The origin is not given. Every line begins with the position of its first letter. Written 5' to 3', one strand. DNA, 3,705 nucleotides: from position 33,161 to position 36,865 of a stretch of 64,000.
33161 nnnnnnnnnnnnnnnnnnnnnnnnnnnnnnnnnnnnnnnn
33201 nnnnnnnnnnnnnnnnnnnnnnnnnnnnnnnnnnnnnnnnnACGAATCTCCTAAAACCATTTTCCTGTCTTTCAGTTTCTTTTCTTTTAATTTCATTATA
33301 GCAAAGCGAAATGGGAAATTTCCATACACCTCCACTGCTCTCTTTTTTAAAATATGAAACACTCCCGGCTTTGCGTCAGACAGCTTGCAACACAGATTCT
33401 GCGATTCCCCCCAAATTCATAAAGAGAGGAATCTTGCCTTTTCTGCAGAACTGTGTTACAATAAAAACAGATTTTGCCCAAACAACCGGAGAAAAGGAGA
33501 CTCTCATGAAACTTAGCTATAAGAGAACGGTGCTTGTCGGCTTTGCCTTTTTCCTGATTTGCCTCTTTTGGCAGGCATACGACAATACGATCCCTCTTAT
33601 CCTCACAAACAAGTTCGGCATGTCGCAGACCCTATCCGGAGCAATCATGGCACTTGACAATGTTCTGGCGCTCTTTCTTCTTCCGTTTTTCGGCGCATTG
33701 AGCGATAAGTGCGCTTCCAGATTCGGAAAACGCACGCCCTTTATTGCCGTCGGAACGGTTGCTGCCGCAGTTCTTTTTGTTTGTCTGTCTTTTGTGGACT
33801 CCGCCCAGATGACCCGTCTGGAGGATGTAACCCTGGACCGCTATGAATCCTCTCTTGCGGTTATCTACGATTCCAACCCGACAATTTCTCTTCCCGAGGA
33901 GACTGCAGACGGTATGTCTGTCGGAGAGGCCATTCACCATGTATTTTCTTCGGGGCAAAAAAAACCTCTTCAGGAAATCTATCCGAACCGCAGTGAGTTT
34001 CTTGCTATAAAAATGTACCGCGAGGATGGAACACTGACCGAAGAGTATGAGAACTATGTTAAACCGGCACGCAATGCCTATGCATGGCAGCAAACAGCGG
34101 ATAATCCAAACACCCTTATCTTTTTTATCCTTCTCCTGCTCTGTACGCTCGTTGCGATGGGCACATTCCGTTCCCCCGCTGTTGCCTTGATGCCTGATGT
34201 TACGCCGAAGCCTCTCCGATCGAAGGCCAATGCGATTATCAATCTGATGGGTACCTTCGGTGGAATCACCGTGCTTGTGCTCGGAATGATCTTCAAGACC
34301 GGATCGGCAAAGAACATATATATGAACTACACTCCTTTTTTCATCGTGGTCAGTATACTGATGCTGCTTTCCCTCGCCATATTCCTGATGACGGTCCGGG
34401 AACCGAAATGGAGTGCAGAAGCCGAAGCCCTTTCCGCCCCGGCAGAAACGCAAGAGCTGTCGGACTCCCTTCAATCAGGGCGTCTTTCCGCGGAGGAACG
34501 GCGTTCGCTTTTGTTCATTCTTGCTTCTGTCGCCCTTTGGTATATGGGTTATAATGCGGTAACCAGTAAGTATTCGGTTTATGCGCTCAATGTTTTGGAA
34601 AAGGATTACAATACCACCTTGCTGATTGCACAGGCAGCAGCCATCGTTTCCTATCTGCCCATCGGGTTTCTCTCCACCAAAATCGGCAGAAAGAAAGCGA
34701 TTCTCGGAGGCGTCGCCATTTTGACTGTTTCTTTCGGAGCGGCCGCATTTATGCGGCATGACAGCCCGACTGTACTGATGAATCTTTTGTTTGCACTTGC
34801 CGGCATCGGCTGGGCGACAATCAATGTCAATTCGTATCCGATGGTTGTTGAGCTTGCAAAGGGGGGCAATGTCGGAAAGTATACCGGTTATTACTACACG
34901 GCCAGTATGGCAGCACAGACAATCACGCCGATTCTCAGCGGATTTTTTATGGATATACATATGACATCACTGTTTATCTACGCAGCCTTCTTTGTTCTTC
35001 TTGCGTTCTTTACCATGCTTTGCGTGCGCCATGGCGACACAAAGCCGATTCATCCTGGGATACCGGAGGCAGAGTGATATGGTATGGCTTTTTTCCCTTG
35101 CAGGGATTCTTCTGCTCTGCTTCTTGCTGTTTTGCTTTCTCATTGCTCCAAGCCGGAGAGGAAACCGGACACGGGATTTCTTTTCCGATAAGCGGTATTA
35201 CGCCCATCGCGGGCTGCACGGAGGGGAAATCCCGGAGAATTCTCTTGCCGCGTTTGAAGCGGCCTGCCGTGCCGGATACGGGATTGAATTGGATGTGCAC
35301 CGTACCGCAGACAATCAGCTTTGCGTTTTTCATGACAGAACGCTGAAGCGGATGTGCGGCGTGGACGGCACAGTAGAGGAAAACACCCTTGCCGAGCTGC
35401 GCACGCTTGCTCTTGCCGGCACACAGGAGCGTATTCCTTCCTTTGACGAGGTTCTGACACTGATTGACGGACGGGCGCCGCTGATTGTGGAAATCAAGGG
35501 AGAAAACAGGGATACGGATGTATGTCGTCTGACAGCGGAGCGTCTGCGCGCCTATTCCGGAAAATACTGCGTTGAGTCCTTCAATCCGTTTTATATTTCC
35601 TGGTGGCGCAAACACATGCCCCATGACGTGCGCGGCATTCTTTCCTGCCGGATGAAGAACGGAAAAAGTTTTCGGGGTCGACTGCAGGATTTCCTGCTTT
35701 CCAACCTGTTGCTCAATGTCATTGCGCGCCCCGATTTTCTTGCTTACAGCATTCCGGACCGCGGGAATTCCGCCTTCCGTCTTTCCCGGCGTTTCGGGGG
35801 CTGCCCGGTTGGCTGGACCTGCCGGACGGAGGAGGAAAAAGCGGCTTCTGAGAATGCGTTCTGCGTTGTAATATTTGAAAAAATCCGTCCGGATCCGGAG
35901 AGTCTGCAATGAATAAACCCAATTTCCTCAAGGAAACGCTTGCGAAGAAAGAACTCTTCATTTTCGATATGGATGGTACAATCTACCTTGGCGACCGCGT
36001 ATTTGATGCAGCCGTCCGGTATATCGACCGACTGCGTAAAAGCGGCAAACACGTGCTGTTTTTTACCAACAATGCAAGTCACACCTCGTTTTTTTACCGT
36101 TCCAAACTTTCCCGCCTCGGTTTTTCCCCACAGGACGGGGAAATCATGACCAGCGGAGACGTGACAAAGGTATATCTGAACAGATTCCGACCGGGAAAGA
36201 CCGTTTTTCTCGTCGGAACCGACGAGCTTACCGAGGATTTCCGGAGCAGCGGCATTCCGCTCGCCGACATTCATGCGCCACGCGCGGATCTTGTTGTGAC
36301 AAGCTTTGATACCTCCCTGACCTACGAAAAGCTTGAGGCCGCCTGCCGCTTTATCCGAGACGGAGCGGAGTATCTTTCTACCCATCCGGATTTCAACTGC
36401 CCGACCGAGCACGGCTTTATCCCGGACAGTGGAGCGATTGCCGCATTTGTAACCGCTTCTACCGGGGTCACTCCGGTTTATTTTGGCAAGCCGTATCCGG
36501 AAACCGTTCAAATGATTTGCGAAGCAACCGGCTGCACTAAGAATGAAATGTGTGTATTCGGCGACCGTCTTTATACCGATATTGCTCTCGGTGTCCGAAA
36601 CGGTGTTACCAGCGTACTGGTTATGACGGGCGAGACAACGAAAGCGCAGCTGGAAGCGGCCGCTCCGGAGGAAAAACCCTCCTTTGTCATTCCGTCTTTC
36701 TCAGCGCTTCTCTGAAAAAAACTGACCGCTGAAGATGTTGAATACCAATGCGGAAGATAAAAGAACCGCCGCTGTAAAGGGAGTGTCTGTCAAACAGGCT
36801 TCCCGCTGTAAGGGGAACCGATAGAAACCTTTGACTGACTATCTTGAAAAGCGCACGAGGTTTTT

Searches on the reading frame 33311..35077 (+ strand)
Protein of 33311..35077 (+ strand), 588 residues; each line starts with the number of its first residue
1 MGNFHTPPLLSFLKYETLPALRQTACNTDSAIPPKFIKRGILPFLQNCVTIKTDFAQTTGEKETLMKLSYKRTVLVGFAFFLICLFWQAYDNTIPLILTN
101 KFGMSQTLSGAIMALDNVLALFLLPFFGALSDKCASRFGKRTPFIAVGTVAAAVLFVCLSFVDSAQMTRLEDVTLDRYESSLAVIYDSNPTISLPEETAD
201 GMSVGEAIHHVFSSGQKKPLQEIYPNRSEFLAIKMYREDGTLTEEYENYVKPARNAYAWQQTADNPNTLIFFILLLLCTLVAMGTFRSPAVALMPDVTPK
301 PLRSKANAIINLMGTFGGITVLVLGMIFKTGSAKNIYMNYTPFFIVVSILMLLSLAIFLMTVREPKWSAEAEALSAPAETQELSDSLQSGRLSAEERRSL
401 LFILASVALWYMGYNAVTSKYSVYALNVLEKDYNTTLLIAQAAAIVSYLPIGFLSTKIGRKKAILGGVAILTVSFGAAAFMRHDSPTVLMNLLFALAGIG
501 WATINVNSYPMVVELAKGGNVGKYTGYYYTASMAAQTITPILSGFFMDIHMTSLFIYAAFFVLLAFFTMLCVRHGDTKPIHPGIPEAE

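Call 14: search_protein_families(library=pfam, proteins=[window:33311-35077:+], max_evalue=0.001)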
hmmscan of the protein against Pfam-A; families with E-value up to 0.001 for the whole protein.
window:33311-35077:+ (588 aa): 3 families
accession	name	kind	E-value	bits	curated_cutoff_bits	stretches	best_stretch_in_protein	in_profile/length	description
PF07690.21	MFS_1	-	9.9e-34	117.2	33.4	3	438-579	39-178/347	Major Facilitator Superfamily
PF13347.12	MFS_2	-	1.3e-16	60.7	27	2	267-516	95-343/427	MFS/sugar transport protein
PF03209.21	PUCC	-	5.3e-07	29.5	21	0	270-552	89-365/401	PUCC protein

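Call 90: search_protein_families(library=ncbifam, proteins=[window:33506-35077:+], max_evalue=0.001)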
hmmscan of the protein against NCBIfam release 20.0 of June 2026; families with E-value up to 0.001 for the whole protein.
window:33506-35077:+ (523 aa): 9 families
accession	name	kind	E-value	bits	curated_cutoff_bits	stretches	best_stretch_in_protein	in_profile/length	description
TIGR00792.1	gph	subfamily_domain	3e-13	49.2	231.35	2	204-436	99-327/437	glycoside-pentoside-hexuronide (GPH):cation symporter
TIGR01301.1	GPH_sucrose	subfamily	8.6e-08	31.4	511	1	36-105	33-100/476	sucrose/proton symporter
TIGR00880.1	2_A_01_02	superfamily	4e-07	30.2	131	1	372-507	3-137/141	multidrug resistance protein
TIGR00893.1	2A0114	subfamily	6.2e-07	28.7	395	1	3-128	212-339/399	D-galactonate transporter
NF007077.0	PRK09528.1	subfamily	3.6e-05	22.5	429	1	9-71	14-76/421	galactoside permease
TIGR00886.1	2A0108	subfamily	8.4e-05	21.8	311.7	1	24-98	243-314/368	NarK family nitrate/nitrite MFS transporter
TIGR00881.1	2A0104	subfamily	0.00046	19.3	407.75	0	382-523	46-184/379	phosphoglycerate transporter protein PgtP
NF007237.0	PRK09669.1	subfamily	0.00063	18.5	610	1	17-93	20-96/461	putative symporter YagG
NF007749.0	PRK10429.1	equivalog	0.00083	18.3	456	1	33-94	33-94/473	melibiose:sodium transporter MelB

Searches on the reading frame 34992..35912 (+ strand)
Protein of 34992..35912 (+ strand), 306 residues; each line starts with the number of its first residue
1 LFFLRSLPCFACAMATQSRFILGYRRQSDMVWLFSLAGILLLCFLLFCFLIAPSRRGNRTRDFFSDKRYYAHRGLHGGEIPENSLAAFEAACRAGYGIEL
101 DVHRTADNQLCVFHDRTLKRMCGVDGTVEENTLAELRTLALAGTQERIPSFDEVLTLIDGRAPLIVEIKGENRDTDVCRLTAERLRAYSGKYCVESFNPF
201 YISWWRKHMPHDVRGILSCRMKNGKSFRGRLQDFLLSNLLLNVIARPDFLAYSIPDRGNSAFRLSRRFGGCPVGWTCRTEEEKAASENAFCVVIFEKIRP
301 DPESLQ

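Call 14: search_protein_families(library=pfam, proteins=[window:34992-35912:+], max_evalue=0.001)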
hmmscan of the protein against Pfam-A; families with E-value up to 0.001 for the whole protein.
window:34992-35912:+ (306 aa): 1 family
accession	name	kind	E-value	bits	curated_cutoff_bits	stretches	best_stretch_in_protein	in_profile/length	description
PF03009.23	GDPD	-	3.2e-20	73.7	23.6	1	72-179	1-117/244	Glycerophosphoryl diester phosphodiesterase family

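Call 90: search_protein_families(library=ncbifam, proteins=[window:35079-35912:+], max_evalue=0.001)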
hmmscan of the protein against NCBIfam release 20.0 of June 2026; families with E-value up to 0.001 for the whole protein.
window:35079-35912:+ (277 aa): 4 families
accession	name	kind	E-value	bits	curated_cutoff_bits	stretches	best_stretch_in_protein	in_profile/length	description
NF006989.0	PRK09454.1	equivalog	3.8e-12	46.1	264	1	38-140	10-119/251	glycerophosphodiester phosphodiesterase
NF053857.1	LysphglycPlipDStph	equivalog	6.5e-11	42.1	450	1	13-111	19-119/305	lysophosphatidylglycerol phospholipase D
NF041304.3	AvrBs2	equivalog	4e-07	28.3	1000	1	41-108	272-344/716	type III secretion system effector avirulence protein AvrBs2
NF008354.0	PRK11143.1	equivalog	0.00051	19.1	254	1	36-96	29-89/359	glycerophosphodiester phosphodiesterase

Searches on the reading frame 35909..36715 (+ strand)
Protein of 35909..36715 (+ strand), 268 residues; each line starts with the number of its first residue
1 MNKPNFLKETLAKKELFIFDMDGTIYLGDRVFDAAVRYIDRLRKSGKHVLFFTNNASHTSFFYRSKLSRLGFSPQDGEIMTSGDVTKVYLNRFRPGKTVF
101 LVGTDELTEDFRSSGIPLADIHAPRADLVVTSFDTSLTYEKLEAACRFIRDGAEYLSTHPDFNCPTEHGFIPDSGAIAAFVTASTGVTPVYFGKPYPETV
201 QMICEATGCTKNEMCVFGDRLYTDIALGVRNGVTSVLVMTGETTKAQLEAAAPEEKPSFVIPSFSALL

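Call 90: search_protein_families(library=ncbifam, proteins=[window:35909-36715:+], max_evalue=0.001)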
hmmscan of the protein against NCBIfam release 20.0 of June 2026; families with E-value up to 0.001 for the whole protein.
window:35909-36715:+ (268 aa): 13 families
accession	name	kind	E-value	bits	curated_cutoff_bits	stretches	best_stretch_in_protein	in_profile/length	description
TIGR01457.1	HAD-SF-IIA-hyp2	hypoth_equivalog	1.8e-51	175.1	247.65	1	17-264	4-246/249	TIGR01457 family HAD-type hydrolase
NF053752.1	TK1734_fam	exception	1.7e-50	171.7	475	1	17-267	3-255/260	2-phosphoglycolate phosphatase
TIGR01452.1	PGP_euk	subfamily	2.4e-43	148.6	201.95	1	15-267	3-279/279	phosphoglycolate/pyridoxal phosphate family phosphatase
TIGR01460.1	HAD-SF-IIA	subfamily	2.9e-40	138.6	100.15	1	17-241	1-246/246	HAD-IIA family hydrolase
NF007762.0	PRK10444.1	equivalog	5e-27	95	368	1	17-264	6-244/250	HAD-IIA family hydrolase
TIGR01459.1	HAD-SF-IIA-hyp4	hypoth_equivalog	8.1e-18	64.7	103.75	1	12-240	6-242/242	TIGR01459 family HAD-type hydrolase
TIGR01458.1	HAD-SF-IIA-hyp3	hypoth_equivalog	1.7e-14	53.8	175.95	1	17-248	4-233/257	TIGR01458 family HAD-type hydrolase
TIGR01668.1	YqeG_hyp_ppase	hypoth_equivalog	4.4e-11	42.6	89.1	1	181-248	77-145/170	YqeG family HAD IIIA-type phosphatase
TIGR01662.1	HAD-SF-IIIA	subfamily_domain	6e-07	29.6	44.6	0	194-240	93-140/141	HAD-IIIA family hydrolase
TIGR02253.1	CTE7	subfamily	2e-06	27.7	169.75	1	192-266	148-219/221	TIGR02253 family HAD-type hydrolase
TIGR01454.1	AHBA_synth_RP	hypoth_equivalog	0.00035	20.3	246.65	0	180-254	117-190/205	AHBA synthesis associated protein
NF009804.0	PRK13288.1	equivalog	0.00037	20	218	0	187-254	131-197/215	pyrophosphatase PpaX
TIGR03351.1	PhnX-like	hypoth_equivalog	0.00052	20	218.9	0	190-253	141-205/220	phosphonatase-like hydrolase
